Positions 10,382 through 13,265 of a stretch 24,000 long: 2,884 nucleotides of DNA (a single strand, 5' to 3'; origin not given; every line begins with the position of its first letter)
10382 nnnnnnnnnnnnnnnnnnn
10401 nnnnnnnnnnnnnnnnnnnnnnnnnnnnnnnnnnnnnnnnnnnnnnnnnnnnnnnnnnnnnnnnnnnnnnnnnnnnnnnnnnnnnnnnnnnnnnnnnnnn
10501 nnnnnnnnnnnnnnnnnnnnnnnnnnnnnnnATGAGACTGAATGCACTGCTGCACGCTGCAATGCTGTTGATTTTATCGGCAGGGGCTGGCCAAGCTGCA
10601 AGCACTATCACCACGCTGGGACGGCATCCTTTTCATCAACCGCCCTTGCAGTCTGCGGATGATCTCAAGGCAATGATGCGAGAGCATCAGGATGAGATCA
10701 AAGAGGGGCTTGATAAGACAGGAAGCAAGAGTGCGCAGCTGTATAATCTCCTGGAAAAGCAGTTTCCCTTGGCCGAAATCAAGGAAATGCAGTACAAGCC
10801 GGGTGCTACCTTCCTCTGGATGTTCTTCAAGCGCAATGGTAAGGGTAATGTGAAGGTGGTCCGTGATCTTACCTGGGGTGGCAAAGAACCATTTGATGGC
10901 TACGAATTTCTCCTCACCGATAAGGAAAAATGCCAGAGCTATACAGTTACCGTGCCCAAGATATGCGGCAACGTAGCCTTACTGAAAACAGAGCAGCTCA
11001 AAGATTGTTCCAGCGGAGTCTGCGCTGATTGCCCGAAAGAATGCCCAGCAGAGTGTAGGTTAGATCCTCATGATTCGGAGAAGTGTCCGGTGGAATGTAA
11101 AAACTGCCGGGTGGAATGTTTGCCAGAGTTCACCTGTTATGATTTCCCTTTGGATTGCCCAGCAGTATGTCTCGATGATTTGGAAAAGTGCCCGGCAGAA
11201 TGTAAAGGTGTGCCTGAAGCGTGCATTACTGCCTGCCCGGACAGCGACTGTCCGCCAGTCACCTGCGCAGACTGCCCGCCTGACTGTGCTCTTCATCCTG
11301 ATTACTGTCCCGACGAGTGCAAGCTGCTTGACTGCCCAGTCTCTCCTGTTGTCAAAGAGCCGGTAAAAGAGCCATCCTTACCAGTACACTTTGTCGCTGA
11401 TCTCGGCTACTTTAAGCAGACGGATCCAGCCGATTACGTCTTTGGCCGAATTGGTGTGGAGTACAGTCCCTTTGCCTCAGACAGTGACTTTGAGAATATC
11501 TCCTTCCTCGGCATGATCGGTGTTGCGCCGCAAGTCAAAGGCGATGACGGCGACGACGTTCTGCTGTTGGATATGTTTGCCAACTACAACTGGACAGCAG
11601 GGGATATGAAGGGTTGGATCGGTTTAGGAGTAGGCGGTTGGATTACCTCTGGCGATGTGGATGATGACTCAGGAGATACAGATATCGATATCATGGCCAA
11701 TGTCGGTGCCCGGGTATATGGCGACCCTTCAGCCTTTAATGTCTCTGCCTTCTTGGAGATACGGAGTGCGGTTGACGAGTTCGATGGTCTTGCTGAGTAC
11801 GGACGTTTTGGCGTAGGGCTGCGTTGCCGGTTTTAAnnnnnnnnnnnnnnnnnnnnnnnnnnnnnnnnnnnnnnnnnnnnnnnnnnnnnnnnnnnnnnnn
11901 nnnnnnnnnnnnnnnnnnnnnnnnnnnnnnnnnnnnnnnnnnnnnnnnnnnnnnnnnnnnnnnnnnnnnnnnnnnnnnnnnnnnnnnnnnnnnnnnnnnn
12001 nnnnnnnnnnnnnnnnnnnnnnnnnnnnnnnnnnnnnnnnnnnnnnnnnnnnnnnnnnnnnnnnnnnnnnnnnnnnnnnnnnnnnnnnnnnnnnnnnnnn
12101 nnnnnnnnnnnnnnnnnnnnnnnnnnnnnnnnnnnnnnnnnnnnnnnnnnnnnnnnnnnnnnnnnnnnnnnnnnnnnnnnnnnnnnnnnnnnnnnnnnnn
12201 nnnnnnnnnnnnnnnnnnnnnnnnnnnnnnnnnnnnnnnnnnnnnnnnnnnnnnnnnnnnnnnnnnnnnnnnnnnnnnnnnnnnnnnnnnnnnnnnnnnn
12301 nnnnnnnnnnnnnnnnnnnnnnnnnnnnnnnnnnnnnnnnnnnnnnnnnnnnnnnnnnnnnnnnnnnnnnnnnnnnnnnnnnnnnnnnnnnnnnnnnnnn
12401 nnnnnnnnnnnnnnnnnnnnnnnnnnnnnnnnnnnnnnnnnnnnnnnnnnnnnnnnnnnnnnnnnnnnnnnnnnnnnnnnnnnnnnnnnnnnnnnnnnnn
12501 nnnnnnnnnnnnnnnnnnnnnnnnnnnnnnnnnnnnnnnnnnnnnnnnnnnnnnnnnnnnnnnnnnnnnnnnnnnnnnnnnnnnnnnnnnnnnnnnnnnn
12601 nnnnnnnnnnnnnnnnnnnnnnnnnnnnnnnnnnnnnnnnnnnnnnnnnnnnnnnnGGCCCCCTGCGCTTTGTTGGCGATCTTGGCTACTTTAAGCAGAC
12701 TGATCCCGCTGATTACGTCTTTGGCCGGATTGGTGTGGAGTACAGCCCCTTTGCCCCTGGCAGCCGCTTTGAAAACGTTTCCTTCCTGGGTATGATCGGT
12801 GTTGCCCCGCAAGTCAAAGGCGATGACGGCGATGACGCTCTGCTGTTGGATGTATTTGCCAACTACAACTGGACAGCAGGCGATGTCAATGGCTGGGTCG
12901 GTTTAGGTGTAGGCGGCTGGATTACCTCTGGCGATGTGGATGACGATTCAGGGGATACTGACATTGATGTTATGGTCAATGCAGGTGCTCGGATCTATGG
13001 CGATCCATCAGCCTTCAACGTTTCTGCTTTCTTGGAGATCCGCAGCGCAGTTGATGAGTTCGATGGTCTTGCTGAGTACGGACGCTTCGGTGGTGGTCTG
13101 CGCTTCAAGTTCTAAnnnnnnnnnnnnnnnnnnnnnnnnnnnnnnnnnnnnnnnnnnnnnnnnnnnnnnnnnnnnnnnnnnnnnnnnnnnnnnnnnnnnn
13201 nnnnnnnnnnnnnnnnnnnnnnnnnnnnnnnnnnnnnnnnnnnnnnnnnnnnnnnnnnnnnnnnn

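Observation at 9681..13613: Two OM-anchored polycysteine proteins bracketed by an orphan membrane cytochrome b and a periplasmic cytochrome c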

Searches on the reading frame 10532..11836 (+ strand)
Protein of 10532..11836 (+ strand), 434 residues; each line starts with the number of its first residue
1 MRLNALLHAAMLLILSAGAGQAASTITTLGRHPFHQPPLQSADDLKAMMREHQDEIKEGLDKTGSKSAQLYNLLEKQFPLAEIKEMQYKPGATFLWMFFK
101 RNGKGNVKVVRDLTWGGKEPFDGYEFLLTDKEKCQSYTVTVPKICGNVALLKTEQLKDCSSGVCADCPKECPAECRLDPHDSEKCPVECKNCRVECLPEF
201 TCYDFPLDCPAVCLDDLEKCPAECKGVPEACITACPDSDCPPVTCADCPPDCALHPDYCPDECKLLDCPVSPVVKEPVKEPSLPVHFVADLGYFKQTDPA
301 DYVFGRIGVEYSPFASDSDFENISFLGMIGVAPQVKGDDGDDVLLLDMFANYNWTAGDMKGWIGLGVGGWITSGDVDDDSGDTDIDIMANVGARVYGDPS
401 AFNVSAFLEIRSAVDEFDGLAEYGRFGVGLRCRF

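Call 3: search_protein_families(library=pfam, proteins=[window:10532-11836:+], max_evalue=1)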
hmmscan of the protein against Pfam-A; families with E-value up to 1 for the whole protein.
window:10532-11836:+ (434 aa): 2 families
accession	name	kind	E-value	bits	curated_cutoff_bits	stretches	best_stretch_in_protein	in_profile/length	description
PF14472.11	DUF4429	-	0.22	12.6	25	1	65-94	17-45/95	Domain of unknown function (DUF4429)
PF14013.11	MT0933_antitox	-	0.24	12.1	27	1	44-64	3-23/49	MT0933-like antitoxin protein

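Call 8: search_protein_families(library=ncbifam, proteins=[window:10532-11836:+], max_evalue=1)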
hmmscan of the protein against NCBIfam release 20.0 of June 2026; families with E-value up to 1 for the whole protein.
window:10532-11836:+ (434 aa): 0 families

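Call 45: predict_structure(alignment_id=A2)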
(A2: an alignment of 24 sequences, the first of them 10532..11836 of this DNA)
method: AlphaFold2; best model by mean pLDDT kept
length: 434 residues; sequences in the alignment: 24
mean_pLDDT: 76.9   pTM: 0.43
mean pLDDT of the five models: 76.9, 76.5, 76.2, 76.1, 75.9
residues with pLDDT >= 90: 173; 70-90: 113; 50-70: 82; < 50: 66
segments of 3 or more residues with pLDDT < 50: 15-24, 191-216, 224-237, 271-280
pLDDT, mean of each block of 10 residues (from residue 1): 59 51 53 89 96 96 88 96 95 91 87 84 97 94 96 86 55 65 60 41 31 44 48 44 75 79 73 45 84 82 95 86 95 85 93 88 94 66 83 86 90 73 83 92
secondary structure, 60 per line:
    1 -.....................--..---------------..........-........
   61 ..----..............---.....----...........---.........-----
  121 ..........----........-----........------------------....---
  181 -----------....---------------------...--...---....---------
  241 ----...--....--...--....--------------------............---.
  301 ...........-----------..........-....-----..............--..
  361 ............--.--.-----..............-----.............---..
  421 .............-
elements in order: H2-22 H42-51 H53-62 H67-80 E84-88 E93-100 E107-115 E121-130 E135-142 E148-155 H174-177 H192-195 H228-231 H250-253 H261-264 E285-296 E300-311 E323-332 E334-337 E343-356 E359-372 E384-397 E403-415 E419-433

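Call 48: fold_search(model_id=the predicted structure, library=pdb)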
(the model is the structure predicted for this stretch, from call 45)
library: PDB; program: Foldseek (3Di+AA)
matches with E <= 10: 1058; with E <= 0.001: 13
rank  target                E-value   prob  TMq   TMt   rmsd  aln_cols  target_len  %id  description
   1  1p4t                  2.0e-05  1.00  0.25  0.60   5.4       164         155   15  Crystal structure of Neisserial surface protein A (NspA) (released 2003-07-22)
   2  9fzc_A                8.7e-05  1.00  0.24  0.51   5.6       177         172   14  Structure of OmpA-short in complex with nanobody Nb01 (released 2024-07-17)
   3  2f1t_A                1.8e-04  1.00  0.20  0.40   8.2       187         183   14  Outer membrane protein OmpW (released 2006-01-24)
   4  1bxw                  2.2e-04  1.00  0.25  0.53   5.2       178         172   12  OUTER MEMBRANE PROTEIN A (OMPA) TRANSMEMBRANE DOMAIN (released 1998-10-14)
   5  2m06_MODEL_1_A        2.2e-04  1.00  0.22  0.51   6.3       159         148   12  NMR structure of OmpX in phopspholipid nanodiscs (released 2012-12-12)
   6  2f1v_A                2.8e-04  1.00  0.21  0.43   7.9       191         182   14  Outer membrane protein OmpW (released 2006-01-24)
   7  9fzd_A                5.0e-04  1.00  0.25  0.55   6.2       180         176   14  Structure of OmpA-long in complex with nanobody Nb39 (released 2024-07-17)
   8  6x9z                  5.0e-04  1.00  0.21  0.60   4.7       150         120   12  De novo design of transmembrane beta-barrels (released 2021-02-17)
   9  2erv_A                5.0e-04  1.00  0.24  0.56   5.4       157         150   15  Crystal structure of the outer membrane enzyme PagL (released 2006-04-11)
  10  8qxp                  7.6e-04  1.00  0.24  0.50   7.2       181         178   13  Crystal structure of the outer membrane porin OmpW from Klebsiella pneumoniae (released 2024-01-24)
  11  2vdf                  7.6e-04  1.00  0.24  0.42   9.6       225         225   14  Structure of the OpcA adhesion from Neisseria meningitidis determined by crystallization from the cubic mesophase (released 2007-10-23)
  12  1k24                  8.4e-04  1.00  0.21  0.33  11.2       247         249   12  Crystal Structure of the OpcA Outer Membrane Adhesin/Invasin from Neisseria meningitidis (released 2002-03-27)
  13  7q5c                  9.9e-04  0.82  0.14  0.20  12.5       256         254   11  Crystal structure of OmpG in space group 96 (released 2022-11-16)
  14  9a2m_MODEL_1_A        1.2e-03  1.00  0.23  0.28   6.1       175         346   10  Model of E. coli OmpA by in-cell photo-crosslinking MS and deep learning (released 2023-02-24)
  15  4y25                  1.2e-03  1.00  0.18  0.25  10.9       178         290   13  Bacterial polysaccharide outer membrane secretin (released 2016-03-16)
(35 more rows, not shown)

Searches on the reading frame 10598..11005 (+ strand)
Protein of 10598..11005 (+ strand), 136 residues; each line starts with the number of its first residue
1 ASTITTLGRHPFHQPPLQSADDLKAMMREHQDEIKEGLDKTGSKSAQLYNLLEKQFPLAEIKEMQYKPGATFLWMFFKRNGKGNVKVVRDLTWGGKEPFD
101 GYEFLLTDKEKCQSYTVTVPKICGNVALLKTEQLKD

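Call 49: search_protein_families(library=pfam, proteins=[window:10598-11005:+], max_evalue=10)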
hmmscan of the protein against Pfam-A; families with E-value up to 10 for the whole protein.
seq(136 aa): 3 families
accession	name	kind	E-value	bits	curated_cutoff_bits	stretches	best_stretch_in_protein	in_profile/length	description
PF14472.11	DUF4429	-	0.039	15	25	1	43-73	17-47/95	Domain of unknown function (DUF4429)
PF14013.11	MT0933_antitox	-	0.056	14.1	27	1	21-42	2-23/49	MT0933-like antitoxin protein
PF10198.14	Ada3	-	0.13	12.8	24.5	1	19-63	33-77/127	Histone acetyltransferases subunit 3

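Call 82: search_solved_structures(query=A4, max_evalue=10)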
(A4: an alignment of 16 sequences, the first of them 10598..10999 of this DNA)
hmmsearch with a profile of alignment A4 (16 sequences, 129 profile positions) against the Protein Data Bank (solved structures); distinct sequences matched with E-value up to 10: 1.
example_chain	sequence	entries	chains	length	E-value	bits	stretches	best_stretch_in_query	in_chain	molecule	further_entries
5m2e_A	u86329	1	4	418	1.1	12.6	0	72-92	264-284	Isocitrate dehydrogenase [NADP]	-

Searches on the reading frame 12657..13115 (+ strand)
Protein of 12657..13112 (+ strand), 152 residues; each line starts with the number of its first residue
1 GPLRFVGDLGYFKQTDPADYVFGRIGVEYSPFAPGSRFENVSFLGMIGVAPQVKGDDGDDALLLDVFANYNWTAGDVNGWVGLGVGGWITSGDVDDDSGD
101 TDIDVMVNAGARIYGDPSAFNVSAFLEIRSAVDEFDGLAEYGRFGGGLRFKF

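Call 41: find_related_loci(query=A3, collection=genome_contigs, flank=6000)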
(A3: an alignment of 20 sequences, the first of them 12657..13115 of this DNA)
Query A3 (152 aa) in genome_contigs; peptide patterns used: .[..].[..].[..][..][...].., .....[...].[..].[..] (x = any residue, [..] = any of these).
61 stretches matched a pattern; 49 encode a relative of the query (tblastn E <= 1e-3); 48 distinct loci.
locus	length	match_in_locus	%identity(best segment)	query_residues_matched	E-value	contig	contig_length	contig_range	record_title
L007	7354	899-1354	87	1-152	8e-85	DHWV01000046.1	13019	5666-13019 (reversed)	MAG TPA_asm: Desulfobulbaceae bacterium UBA5173 UBA5173_contig_132610, whole genome shotgun sequence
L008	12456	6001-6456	84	1-152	3e-82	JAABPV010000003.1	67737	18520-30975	MAG: Desulfobulbaceae bacterium isolate S01.Bin068 NODE_12_length_67737_cov_8.805173, whole genome shotgun sequence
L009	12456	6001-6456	85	1-152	5e-78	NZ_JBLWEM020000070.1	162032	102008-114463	Candidatus Electronema sp. JC JC__487221, whole genome shotgun sequence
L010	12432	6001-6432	73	3-152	6e-72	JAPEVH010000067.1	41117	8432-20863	MAG: Candidatus Electronema sp. isolate KV k127_18732277, whole genome shotgun sequence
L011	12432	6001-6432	75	3-152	3e-63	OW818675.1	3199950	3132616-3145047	Candidatus Electronema halotolerans isolate LOGT-cMAG genome assembly, chromosome: 1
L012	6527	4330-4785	84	1-152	9e-63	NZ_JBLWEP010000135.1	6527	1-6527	Candidatus Electronema sp. TJ TJ__15002, whole genome shotgun sequence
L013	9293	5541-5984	59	2-151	2e-61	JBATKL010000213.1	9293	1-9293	MAG: Candidatus Electrothrix sp. isolate MFD10219_ilm_asm_bin13 k127_313922, whole genome shotgun sequence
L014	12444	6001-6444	59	2-151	3e-61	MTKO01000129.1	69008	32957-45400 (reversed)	Candidatus Electrothrix aarhusensis isolate MCF Contig8, whole genome shotgun sequence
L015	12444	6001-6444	61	2-151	3e-59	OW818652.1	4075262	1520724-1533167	Candidatus Electrothrix laxa isolate HOU-scMAG genome assembly, chromosome: 1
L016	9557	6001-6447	58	2-152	1e-56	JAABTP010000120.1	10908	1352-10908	MAG: Desulfobulbaceae bacterium isolate S24.Bin023 NODE_122_length_10908_cov_11.362386, whole genome shotgun sequence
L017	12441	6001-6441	62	3-151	1e-51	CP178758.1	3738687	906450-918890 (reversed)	MAG: Candidatus Electrothrix sp. YB6 chromosome, complete genome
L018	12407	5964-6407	55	4-152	4e-48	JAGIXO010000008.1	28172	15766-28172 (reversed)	Candidatus Electronema nielsenii isolate F5 contig8, whole genome shotgun sequence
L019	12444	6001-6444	55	4-152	2e-47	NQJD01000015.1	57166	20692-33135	MAG: Candidatus Electronema aureum isolate GS Contig115, whole genome shotgun sequence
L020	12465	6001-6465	51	3-152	2e-46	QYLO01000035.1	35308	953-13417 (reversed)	MAG: Candidatus Electrothrix gigas isolate AU1_5 NODE_35_length_35308_cov_106.369, whole genome shotgun sequence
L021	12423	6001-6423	51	3-152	2e-46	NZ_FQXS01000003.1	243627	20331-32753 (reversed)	Desulfofustis glycolicus DSM 9705, whole genome shotgun sequence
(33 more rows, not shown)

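Call 49: search_protein_families(library=pfam, proteins=[window:12657-13112:+], max_evalue=10)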
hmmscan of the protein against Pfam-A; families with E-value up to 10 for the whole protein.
seq(152 aa): 0 families
